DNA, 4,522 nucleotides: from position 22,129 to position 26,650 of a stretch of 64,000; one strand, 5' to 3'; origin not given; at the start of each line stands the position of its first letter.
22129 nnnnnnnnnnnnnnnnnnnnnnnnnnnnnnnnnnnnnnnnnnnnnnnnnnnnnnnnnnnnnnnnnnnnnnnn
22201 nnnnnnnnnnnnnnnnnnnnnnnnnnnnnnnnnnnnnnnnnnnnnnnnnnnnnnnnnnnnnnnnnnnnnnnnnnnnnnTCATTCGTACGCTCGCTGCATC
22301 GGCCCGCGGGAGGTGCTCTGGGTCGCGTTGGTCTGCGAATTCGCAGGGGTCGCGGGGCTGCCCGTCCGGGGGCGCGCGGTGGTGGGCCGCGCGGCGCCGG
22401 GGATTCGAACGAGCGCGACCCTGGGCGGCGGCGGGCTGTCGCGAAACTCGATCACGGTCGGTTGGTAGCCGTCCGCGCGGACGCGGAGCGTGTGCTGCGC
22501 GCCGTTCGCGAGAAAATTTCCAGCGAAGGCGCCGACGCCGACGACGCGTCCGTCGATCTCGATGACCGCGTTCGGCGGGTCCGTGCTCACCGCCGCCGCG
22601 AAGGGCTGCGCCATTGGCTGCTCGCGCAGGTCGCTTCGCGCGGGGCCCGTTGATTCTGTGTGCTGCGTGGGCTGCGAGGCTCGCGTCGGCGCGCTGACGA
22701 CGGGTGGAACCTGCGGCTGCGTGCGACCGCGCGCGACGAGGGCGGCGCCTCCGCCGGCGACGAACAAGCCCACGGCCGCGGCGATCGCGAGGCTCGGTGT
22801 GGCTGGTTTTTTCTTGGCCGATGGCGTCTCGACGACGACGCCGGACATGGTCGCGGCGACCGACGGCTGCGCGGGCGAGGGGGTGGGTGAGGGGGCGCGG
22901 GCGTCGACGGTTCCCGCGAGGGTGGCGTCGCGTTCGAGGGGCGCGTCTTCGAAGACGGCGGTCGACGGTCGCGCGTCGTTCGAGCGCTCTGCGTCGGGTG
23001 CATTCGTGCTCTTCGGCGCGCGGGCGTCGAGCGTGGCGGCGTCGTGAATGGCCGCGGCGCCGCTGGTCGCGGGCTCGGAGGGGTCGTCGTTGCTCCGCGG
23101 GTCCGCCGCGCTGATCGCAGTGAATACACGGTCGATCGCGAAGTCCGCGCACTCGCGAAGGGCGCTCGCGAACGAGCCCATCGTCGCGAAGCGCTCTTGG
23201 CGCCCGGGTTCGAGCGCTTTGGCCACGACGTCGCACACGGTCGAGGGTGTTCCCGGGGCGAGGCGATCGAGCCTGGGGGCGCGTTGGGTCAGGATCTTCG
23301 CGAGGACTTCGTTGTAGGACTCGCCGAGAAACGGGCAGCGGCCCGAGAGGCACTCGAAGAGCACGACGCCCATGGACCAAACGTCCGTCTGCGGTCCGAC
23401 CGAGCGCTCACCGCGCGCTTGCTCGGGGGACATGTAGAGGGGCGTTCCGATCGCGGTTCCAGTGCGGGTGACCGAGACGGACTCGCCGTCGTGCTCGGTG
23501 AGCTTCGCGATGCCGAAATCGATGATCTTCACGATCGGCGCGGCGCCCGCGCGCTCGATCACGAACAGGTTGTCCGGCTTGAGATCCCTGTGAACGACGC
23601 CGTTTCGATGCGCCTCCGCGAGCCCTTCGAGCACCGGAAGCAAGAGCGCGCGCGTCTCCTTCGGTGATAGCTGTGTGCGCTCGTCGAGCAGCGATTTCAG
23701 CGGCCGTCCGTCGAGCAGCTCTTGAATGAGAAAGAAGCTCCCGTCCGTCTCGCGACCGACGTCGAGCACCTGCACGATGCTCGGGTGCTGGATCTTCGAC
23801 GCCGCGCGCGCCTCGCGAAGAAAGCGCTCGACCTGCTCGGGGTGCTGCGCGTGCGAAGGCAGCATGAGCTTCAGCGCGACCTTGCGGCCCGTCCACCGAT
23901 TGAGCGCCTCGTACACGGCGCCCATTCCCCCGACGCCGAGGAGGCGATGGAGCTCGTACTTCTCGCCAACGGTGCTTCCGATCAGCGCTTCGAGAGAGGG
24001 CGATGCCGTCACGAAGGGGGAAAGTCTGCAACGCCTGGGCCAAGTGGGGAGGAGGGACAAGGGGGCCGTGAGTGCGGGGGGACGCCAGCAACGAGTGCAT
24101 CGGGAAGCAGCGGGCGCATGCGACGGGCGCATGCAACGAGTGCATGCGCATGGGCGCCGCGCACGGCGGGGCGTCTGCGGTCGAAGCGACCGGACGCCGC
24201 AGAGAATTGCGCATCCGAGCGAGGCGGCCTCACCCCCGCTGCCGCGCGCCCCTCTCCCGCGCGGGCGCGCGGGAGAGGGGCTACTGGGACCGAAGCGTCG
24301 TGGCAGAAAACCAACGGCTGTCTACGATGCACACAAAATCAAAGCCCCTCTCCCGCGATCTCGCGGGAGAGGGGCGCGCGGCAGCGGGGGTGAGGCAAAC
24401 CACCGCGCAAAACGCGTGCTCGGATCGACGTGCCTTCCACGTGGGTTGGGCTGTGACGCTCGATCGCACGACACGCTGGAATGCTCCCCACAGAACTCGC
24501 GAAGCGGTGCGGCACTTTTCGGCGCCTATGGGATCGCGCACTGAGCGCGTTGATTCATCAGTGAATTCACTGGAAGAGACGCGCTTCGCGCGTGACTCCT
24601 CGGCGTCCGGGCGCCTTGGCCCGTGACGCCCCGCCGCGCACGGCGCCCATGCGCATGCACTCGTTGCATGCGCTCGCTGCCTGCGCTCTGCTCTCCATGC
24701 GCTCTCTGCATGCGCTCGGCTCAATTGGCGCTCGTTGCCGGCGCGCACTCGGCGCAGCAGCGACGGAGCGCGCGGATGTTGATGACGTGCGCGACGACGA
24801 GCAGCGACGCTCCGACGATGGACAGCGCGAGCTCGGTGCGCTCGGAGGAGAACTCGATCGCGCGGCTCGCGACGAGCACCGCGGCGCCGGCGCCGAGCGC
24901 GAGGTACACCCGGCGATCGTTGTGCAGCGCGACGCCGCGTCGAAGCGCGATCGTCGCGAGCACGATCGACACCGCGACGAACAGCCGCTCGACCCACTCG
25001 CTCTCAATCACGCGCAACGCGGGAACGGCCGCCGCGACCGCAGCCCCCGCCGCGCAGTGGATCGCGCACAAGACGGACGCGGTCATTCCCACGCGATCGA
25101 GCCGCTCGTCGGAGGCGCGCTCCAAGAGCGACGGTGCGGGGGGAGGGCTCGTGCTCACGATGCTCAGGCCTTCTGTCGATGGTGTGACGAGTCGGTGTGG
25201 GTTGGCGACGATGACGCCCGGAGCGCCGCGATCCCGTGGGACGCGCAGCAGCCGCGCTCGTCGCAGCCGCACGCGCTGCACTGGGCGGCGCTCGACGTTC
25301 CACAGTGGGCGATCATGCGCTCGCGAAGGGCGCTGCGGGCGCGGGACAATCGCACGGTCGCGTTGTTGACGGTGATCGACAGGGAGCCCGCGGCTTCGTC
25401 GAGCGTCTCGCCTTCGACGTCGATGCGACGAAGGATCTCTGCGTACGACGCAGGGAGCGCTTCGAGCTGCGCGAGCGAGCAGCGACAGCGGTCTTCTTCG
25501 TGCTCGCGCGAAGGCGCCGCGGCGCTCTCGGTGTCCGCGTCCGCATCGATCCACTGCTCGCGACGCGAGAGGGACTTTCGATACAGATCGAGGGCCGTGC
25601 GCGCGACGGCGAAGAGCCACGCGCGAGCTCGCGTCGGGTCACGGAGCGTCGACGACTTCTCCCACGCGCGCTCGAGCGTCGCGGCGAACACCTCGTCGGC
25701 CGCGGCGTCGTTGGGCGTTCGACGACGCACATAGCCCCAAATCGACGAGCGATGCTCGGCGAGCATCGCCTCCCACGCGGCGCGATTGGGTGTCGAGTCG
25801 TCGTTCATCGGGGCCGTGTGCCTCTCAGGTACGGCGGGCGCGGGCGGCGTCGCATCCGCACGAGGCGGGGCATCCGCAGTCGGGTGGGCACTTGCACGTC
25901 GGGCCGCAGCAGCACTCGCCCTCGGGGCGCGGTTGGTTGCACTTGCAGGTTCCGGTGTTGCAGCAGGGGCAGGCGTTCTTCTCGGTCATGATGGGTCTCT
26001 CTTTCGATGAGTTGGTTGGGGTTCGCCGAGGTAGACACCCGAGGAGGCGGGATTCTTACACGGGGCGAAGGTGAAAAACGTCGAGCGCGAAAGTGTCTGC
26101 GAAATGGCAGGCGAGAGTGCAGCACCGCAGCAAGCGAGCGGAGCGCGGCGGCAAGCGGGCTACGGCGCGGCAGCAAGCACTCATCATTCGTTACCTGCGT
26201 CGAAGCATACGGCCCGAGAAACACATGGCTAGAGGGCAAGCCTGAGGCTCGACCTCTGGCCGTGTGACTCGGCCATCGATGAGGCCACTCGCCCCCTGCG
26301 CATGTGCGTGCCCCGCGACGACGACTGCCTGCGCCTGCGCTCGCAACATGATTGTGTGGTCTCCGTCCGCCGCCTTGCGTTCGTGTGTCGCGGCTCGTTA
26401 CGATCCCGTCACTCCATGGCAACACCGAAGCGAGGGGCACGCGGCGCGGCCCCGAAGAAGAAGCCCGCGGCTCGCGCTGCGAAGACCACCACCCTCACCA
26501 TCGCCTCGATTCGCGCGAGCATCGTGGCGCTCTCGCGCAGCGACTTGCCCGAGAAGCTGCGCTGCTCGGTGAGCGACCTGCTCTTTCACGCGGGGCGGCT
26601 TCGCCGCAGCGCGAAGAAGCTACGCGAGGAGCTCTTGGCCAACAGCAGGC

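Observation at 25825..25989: Unannotated 54-codon ORF encoding a metallothionein-like peptide (26% Cys)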

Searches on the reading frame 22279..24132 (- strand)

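Call 3: search_protein_families(library=pfam, proteins=[window:22279-24132:-], max_evalue=1)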
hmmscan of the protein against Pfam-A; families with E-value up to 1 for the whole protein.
window:22279-24132:- (617 aa): 8 families
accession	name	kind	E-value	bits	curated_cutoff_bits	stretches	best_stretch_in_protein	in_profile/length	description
PF00069.31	Pkinase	-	4e-50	171.1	31.7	1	59-315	1-252/263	Protein kinase domain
PF07714.23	PK_Tyr_Ser-Thr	-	2.1e-30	106.3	23.1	1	60-314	2-248/258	Protein tyrosine and serine/threonine kinase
PF01636.29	APH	-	5e-06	26.9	23.2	2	87-176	23-109/239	Phosphotransferase enzyme family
PF03109.22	ABC1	-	6.1e-05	22.7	22.9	1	104-212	110-217/244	ABC1 atypical kinase-like domain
PF06293.20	Kdo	-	0.0018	18.2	21.3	1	131-207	91-167/207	Lipopolysaccharide kinase (Kdo/WaaP) family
PF24875.1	DUF7736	-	0.006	17.2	25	1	63-120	13-57/59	Domain of unknown function (DUF7736)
PF08308.17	PEGA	-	0.011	16.1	20.8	1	514-559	5-49/71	PEGA domain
PF17667.7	Pkinase_fungal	-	0.015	14.5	24.1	1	159-227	283-357/387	Fungal protein kinase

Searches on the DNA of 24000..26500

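Call 78: search_rna_families(source=window, start=24000, end=26500, threshold=evalue, max_evalue=1)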
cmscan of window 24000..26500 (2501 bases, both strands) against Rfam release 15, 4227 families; matches with E-value up to 1: 2.
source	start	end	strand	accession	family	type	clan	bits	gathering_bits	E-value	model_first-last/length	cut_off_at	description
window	24242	24287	+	RF03937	mir-9456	Gene; miRNA;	-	25.4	80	0.054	1-68/68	no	mir-9456 microRNA precursor family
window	26213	26273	+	RF03372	mir-5918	Gene; miRNA;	-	22.2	69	0.56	1-85/85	no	mir-5918 microRNA precursor family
